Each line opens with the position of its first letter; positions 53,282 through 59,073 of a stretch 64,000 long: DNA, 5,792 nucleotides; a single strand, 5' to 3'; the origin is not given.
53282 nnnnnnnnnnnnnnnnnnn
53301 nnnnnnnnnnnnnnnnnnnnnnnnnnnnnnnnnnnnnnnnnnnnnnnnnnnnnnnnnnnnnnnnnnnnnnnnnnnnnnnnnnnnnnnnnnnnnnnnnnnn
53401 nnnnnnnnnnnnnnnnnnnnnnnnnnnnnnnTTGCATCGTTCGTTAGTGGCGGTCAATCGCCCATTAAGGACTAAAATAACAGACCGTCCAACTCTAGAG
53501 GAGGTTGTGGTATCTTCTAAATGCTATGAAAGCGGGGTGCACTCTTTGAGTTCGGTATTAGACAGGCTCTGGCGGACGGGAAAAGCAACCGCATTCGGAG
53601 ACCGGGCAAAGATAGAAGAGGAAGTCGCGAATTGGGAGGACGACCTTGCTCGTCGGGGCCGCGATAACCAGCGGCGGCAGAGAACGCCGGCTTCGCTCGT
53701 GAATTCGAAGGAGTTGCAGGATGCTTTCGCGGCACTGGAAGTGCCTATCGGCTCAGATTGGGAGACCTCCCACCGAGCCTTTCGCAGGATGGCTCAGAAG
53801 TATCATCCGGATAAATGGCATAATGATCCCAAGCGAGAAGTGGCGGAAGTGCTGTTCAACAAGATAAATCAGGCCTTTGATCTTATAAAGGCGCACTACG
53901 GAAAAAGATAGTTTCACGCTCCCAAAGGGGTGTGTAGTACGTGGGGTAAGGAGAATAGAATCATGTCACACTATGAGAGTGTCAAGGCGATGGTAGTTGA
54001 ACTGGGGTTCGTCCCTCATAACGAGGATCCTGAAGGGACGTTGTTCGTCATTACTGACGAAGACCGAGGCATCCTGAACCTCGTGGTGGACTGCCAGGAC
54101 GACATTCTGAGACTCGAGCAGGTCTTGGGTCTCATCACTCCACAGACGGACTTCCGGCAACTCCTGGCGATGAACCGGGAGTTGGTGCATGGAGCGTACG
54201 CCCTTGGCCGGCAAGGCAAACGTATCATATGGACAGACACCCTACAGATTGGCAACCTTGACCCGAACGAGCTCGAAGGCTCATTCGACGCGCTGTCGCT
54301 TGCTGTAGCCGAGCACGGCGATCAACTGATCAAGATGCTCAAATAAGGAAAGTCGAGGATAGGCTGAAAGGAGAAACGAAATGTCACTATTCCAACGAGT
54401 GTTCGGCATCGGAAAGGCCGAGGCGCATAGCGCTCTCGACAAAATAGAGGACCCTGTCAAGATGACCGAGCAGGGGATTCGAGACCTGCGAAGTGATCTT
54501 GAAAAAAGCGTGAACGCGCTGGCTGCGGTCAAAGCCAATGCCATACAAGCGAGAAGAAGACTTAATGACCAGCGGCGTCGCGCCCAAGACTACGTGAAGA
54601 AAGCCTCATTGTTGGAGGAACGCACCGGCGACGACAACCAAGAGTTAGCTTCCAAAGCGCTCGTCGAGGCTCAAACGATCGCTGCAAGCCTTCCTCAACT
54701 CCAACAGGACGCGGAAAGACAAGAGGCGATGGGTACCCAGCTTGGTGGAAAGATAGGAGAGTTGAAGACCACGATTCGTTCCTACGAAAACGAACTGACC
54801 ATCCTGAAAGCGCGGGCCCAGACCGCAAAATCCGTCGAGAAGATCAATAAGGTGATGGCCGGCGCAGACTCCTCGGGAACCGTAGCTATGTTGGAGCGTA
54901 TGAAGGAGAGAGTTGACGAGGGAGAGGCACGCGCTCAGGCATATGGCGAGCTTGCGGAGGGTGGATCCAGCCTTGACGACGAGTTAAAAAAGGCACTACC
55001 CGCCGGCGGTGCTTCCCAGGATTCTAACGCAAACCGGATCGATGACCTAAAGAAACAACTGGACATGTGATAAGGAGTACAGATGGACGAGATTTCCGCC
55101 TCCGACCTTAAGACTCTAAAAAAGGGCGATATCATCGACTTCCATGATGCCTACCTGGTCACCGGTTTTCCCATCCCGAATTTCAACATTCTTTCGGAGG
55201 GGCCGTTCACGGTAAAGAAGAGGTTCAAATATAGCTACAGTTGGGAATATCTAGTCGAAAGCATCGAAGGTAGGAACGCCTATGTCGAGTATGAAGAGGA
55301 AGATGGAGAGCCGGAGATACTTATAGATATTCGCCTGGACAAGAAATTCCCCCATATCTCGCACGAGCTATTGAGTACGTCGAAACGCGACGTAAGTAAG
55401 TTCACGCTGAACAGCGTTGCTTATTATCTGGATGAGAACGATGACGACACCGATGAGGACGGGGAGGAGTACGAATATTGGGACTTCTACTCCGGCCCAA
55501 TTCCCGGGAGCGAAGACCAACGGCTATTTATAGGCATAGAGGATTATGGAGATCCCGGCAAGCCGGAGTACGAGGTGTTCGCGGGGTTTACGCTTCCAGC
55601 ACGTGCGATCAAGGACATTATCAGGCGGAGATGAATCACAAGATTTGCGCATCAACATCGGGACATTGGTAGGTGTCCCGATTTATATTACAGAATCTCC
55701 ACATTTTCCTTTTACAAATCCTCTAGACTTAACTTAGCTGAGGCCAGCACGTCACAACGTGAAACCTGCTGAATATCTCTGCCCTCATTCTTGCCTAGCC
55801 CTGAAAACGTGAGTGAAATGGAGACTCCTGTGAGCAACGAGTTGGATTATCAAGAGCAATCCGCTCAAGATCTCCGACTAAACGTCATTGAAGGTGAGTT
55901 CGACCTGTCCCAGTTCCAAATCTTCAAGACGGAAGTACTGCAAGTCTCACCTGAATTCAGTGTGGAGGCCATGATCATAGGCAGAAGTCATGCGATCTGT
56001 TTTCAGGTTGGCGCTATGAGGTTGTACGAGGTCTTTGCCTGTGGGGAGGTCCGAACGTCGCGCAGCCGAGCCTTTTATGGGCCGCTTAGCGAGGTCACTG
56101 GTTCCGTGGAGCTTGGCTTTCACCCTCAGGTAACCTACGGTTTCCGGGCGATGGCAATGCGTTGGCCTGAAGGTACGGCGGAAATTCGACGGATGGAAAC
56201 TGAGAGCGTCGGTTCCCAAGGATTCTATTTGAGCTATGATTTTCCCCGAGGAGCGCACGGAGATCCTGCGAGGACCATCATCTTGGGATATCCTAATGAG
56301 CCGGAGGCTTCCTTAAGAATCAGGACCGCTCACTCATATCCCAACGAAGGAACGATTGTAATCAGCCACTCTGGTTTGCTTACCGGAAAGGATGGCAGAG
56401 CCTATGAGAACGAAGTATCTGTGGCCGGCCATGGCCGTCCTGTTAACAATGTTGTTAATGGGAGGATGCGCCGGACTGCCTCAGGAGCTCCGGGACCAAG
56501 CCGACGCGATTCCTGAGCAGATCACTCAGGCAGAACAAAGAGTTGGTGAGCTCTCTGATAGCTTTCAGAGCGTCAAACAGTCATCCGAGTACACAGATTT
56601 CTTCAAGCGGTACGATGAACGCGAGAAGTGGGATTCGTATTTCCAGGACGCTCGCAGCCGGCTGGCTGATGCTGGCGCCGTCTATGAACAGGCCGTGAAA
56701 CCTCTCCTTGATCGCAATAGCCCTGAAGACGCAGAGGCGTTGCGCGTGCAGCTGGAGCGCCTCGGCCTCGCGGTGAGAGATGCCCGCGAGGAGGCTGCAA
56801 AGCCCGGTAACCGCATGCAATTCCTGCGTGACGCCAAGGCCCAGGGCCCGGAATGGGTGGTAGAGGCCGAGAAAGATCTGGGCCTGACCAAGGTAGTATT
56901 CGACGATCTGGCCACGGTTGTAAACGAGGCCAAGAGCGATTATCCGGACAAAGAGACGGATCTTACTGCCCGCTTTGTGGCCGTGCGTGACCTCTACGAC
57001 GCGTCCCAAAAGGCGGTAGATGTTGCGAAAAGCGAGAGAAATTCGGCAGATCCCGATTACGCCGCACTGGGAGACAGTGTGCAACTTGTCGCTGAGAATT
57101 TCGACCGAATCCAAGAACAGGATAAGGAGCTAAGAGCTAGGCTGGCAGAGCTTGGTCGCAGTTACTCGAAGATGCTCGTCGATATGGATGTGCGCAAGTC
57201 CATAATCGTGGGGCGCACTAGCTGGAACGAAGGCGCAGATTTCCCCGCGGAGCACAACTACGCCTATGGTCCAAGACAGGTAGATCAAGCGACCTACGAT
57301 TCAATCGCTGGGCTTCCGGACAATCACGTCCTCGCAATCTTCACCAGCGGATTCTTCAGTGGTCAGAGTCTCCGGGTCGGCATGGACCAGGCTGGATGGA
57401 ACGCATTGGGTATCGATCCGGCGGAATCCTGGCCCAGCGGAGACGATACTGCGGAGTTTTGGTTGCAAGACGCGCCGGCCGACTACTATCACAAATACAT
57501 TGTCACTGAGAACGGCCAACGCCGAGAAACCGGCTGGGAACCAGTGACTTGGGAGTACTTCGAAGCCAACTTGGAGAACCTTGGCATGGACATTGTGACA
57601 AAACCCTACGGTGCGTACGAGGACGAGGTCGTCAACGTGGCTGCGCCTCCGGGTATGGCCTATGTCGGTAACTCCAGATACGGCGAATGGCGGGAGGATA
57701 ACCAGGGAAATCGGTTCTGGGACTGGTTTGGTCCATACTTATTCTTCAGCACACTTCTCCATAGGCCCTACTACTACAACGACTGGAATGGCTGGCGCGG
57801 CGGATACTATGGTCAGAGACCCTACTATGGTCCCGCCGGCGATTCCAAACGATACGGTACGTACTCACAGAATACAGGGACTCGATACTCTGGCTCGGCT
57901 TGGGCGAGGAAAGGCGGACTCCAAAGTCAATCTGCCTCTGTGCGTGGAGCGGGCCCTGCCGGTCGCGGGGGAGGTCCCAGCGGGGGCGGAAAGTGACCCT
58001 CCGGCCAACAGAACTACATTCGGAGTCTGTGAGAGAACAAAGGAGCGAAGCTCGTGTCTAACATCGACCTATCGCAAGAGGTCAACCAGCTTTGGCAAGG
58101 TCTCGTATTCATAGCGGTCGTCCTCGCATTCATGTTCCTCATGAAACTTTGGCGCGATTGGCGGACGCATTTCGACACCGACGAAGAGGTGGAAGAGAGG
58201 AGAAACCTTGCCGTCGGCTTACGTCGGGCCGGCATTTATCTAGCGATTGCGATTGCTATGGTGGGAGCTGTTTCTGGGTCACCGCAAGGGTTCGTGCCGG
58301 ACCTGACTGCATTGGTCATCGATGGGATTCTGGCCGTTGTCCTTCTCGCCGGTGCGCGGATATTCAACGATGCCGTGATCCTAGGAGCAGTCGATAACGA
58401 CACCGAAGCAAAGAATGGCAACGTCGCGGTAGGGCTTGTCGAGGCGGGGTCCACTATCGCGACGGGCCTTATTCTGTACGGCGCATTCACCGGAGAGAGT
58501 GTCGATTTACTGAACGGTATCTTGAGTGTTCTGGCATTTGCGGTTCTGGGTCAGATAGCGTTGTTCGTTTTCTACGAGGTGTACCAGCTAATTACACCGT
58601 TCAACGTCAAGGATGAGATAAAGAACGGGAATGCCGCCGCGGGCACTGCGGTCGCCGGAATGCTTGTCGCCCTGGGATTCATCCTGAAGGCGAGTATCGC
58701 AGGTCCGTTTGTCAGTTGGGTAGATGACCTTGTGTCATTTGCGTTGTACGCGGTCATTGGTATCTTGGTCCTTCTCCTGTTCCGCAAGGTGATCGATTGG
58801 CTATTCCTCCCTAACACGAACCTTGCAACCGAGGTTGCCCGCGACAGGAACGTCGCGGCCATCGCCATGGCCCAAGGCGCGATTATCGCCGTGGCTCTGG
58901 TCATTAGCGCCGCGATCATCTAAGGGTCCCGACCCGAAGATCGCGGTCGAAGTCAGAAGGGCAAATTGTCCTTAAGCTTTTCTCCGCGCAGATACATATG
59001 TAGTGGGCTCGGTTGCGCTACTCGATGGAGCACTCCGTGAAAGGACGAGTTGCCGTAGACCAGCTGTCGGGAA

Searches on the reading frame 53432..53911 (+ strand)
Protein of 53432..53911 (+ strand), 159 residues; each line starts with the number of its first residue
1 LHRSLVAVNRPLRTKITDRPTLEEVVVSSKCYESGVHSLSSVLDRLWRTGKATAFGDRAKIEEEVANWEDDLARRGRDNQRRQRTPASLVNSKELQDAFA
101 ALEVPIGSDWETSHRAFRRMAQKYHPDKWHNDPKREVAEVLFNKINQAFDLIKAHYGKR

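Call 9: search_protein_families(library=pfam, proteins=[window:53432-53911:+], max_evalue=0.01)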
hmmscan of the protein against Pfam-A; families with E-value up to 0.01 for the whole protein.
window:53432-53911:+ (159 aa): 1 family
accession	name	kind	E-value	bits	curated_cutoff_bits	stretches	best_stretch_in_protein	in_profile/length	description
PF00226.36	DnaJ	-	4.6e-08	33.5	27.8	1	98-152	2-53/63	DnaJ domain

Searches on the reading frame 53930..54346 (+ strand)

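Call 9: search_protein_families(library=pfam, proteins=[window:53930-54346:+], max_evalue=0.01)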
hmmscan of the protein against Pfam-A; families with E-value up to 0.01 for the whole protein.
window:53930-54346:+ (138 aa): 2 families
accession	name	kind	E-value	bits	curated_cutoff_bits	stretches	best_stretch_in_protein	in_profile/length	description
PF22550.1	CesT_Tir_1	-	3.2e-35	121.4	27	1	13-137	3-129/131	CesT_Tir_1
PF10722.14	YbjN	-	0.0087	16.7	22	0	18-132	5-123/126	Putative bacterial sensory transduction regulator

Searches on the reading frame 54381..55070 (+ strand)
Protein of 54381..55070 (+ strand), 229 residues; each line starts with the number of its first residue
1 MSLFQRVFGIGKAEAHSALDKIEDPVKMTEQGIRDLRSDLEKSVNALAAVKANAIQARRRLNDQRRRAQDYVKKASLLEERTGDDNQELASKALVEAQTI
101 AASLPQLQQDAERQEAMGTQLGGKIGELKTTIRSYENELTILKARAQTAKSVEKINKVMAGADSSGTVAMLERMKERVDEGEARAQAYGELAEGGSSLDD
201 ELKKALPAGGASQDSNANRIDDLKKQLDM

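Call 9: search_protein_families(library=pfam, proteins=[window:54381-55070:+], max_evalue=0.01)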
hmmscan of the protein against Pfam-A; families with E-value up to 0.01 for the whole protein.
window:54381-55070:+ (229 aa): 3 families
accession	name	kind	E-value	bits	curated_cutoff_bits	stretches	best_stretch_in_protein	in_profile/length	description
PF04012.17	PspA_IM30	-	4.5e-48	164.2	33.9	1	2-212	1-207/220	PspA/IM30 family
PF14938.12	SNAP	-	0.0073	16.2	25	1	40-158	47-161/282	Soluble NSF attachment protein, SNAP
PF03036.21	Perilipin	-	0.0089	15.6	33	0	16-179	223-380/403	Perilipin family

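Call 64: search_protein_families(library=ncbifam, proteins=[window:54381-55070:+], max_evalue=0.001)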
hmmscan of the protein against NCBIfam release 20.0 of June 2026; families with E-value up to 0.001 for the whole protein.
window:54381-55070:+ (229 aa): 4 families
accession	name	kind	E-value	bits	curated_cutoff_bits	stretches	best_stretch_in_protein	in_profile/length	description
TIGR02977.1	phageshock_pspA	equivalog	3.4e-18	66.2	242.95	1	1-226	1-216/219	phage shock protein PspA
NF045984.1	StressProtLiaH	equivalog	5.1e-15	55.8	380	1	4-192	3-188/225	stress responsive protein LiaH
NF007974.0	PRK10698.1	equivalog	2.1e-13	50.5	336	1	1-201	1-196/222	phage shock protein PspA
TIGR02168.1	SMC_prok_B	equivalog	0.00017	19.5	567.35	1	14-226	683-897/1181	chromosome segregation protein SMC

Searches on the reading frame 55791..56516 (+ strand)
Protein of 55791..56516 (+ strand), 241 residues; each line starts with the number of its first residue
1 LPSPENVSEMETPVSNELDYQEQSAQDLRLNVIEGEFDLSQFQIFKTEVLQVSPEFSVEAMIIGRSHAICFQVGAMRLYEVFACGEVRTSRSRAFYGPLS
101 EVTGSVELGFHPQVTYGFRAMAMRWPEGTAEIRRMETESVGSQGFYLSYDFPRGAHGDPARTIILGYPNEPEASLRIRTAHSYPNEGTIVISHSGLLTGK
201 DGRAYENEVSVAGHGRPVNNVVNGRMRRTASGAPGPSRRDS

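Call 9: search_protein_families(library=pfam, proteins=[window:55791-56516:+], max_evalue=0.01)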
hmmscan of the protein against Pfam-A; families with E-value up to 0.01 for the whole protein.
window:55791-56516:+ (241 aa): 1 family
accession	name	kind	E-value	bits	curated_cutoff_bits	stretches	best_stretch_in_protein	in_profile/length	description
PF10936.14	DUF2617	-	1.7e-12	48.2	22.3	1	24-194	12-158/160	Protein of unknown function DUF2617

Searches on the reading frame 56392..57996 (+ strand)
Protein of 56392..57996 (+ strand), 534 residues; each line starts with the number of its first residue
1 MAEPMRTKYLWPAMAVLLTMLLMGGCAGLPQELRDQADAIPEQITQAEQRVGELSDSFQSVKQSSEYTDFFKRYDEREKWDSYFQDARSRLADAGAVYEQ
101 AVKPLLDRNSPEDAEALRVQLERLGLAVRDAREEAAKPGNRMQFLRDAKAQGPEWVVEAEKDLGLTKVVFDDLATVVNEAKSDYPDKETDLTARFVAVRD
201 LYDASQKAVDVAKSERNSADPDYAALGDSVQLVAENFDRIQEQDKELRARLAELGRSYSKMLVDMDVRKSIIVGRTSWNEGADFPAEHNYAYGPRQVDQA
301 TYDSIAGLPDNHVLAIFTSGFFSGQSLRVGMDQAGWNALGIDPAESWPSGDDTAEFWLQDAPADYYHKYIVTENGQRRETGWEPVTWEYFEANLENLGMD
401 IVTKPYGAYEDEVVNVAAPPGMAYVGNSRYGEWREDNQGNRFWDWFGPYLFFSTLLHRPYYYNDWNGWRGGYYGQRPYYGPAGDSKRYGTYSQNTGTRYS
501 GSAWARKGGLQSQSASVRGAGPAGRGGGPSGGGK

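Call 9: search_protein_families(library=pfam, proteins=[window:56392-57996:+], max_evalue=0.01)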
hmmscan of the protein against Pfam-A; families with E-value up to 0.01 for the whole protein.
window:56392-57996:+ (534 aa): 1 family
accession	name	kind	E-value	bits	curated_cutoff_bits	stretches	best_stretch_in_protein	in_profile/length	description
PF23493.1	CysS_C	-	0.0056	17.2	23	1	106-131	19-44/51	Cysteinyl-tRNA ligase anticodon binding domain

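Call 64: search_protein_families(library=ncbifam, proteins=[window:56392-57996:+], max_evalue=0.001)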
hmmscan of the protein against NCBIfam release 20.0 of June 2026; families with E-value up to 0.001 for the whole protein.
window:56392-57996:+ (534 aa): 0 families

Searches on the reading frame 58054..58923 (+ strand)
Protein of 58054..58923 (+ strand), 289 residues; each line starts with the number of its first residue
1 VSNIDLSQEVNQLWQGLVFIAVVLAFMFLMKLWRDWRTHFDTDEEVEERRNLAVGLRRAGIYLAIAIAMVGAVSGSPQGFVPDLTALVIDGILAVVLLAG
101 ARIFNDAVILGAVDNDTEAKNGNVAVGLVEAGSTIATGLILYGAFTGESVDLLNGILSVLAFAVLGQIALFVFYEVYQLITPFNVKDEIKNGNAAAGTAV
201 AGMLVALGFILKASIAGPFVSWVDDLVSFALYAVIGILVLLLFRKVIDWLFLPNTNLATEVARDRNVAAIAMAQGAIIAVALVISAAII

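Call 9: search_protein_families(library=pfam, proteins=[window:58054-58923:+], max_evalue=0.01)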
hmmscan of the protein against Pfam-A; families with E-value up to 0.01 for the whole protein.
window:58054-58923:+ (289 aa): 1 family
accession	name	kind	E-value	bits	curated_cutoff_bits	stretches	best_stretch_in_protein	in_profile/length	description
PF03994.20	DUF350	-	7.1e-52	175.4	26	2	152-288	2-133/133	Domain of Unknown Function (DUF350)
